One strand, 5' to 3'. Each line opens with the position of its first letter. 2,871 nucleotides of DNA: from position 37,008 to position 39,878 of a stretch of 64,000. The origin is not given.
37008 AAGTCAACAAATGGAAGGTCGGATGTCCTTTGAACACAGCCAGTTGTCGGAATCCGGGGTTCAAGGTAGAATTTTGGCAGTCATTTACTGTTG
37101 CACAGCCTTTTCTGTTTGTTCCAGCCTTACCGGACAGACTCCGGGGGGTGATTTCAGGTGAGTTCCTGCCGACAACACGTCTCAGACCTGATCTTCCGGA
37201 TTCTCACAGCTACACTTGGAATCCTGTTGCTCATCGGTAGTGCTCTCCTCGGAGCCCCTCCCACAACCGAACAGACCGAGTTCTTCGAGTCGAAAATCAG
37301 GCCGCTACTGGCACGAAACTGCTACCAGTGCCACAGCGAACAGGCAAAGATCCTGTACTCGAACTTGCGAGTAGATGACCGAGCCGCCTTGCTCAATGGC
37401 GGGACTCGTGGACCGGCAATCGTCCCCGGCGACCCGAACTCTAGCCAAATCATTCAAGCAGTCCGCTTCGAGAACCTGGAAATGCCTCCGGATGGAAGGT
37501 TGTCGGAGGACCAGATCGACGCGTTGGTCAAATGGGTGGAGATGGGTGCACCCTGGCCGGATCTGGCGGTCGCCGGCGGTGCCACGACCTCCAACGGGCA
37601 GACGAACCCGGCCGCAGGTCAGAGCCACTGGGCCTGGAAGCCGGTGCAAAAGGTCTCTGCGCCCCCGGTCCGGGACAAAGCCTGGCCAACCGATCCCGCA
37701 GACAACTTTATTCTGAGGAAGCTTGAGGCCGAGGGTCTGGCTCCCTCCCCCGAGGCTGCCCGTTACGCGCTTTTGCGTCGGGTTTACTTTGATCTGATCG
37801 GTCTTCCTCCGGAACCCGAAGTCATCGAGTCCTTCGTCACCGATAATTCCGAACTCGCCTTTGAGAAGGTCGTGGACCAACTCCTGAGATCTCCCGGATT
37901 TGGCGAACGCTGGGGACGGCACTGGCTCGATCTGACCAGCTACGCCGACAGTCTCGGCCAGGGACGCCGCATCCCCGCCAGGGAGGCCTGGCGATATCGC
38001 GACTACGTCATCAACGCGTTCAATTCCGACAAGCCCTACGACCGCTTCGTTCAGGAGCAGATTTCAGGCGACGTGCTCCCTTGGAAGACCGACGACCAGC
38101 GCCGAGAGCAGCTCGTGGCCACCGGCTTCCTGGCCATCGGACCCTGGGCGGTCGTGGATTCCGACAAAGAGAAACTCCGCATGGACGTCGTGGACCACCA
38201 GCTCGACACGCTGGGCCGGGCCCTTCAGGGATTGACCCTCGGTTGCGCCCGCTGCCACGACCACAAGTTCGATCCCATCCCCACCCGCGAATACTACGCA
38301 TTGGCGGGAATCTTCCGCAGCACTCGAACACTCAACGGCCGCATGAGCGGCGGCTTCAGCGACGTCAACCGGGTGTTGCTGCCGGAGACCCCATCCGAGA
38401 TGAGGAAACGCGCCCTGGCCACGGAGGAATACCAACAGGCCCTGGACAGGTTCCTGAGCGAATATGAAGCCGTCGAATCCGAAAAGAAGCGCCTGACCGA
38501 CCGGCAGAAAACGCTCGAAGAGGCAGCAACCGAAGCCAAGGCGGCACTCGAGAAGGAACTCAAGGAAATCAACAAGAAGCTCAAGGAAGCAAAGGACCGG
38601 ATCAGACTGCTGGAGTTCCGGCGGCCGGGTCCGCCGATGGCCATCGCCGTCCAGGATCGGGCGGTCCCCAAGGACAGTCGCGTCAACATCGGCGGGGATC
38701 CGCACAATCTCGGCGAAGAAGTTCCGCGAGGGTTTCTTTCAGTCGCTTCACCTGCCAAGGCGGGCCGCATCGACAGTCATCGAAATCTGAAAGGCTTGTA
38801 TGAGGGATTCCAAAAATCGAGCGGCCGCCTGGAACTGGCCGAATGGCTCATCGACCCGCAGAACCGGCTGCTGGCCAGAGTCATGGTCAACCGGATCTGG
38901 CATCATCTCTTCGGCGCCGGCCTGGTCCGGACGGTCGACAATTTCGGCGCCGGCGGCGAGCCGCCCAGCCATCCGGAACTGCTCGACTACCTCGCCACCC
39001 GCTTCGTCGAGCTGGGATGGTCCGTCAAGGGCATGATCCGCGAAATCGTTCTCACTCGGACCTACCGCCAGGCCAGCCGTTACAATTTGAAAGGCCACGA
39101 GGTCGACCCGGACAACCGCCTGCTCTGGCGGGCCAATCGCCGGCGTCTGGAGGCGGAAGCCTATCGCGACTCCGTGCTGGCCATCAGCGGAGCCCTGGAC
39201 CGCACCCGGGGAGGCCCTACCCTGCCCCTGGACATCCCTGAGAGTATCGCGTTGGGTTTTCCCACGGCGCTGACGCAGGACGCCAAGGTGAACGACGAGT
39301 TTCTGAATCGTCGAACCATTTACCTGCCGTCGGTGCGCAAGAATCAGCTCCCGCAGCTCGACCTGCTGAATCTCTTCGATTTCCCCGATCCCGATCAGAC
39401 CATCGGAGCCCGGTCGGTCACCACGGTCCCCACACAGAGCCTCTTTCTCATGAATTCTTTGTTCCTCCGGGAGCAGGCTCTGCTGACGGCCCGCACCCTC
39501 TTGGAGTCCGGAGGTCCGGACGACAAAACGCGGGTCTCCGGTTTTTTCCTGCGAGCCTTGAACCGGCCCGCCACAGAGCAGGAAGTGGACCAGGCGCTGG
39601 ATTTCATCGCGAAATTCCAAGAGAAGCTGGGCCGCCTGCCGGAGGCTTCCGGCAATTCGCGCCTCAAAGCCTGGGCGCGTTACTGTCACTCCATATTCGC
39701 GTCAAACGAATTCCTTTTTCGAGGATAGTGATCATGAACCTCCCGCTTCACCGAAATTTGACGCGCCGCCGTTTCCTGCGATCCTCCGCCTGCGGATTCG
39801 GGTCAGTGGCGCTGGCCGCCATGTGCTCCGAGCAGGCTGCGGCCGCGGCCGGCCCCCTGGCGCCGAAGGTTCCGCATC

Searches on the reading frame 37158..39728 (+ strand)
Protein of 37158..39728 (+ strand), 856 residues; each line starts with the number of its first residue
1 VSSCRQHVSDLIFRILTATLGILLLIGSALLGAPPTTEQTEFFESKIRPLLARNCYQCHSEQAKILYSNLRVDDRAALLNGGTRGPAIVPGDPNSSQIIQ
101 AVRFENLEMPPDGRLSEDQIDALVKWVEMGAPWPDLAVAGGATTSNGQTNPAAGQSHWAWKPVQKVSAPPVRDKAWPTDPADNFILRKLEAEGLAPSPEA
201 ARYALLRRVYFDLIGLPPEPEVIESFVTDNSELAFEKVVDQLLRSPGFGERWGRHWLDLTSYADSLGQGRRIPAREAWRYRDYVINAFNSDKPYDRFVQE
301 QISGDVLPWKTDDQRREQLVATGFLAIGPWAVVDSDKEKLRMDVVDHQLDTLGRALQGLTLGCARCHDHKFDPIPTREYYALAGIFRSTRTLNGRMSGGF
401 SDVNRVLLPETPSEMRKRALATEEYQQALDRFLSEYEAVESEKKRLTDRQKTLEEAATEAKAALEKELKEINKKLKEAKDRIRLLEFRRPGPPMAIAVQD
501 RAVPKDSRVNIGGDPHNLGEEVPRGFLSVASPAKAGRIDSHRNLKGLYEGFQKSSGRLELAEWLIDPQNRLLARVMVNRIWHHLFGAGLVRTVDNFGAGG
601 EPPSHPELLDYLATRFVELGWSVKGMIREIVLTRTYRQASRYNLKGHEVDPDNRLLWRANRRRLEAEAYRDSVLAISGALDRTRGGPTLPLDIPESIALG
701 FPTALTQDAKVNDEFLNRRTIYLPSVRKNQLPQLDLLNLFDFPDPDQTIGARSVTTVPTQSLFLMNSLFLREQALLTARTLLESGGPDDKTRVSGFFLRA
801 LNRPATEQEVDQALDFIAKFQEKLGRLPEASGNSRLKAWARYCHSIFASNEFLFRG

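Call 9: search_protein_families(library=pfam, proteins=[window:37158-39728:+], max_evalue=0.01)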
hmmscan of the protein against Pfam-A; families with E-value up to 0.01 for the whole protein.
window:37158-39728:+ (856 aa): 6 families
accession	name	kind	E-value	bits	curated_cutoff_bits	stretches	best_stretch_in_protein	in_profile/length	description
PF07587.16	PSD1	-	4.7e-84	282.1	28.5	1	556-816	1-243/244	Protein of unknown function (DUF1553)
PF07583.16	PSCyt2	-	4.2e-79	265.8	29.8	1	181-390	2-208/209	Protein of unknown function (DUF1549)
PF07635.16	PSCyt1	-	4e-14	53.4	22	1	55-113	1-59/59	Planctomycete cytochrome C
PF13442.11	Cytochrome_CBB3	-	1.6e-06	28.8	27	1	50-127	9-68/68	Cytochrome C oxidase, cbb3-type, subunit III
PF05565.16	Sipho_Gp157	-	0.0014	19.1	28.6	1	431-479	51-100/162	Siphovirus Gp157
PF14376.11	Haem_bd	-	0.0031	17.9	27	0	43-65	30-52/133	Haem-binding domain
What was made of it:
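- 37158..39728 (+): PSCyt1/PSCyt2/PSD1 gene. Together with DUF1501 (39728-41161) it forms the block whose position relative to the imelysin operon differs between the A and B orders. Pfam hits in call 9.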

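Call 10: search_protein_families(library=ncbifam, proteins=[window:37158-39728:+], max_evalue=0.01)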
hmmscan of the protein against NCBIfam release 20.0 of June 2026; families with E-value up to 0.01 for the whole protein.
window:37158-39728:+ (856 aa): 0 families
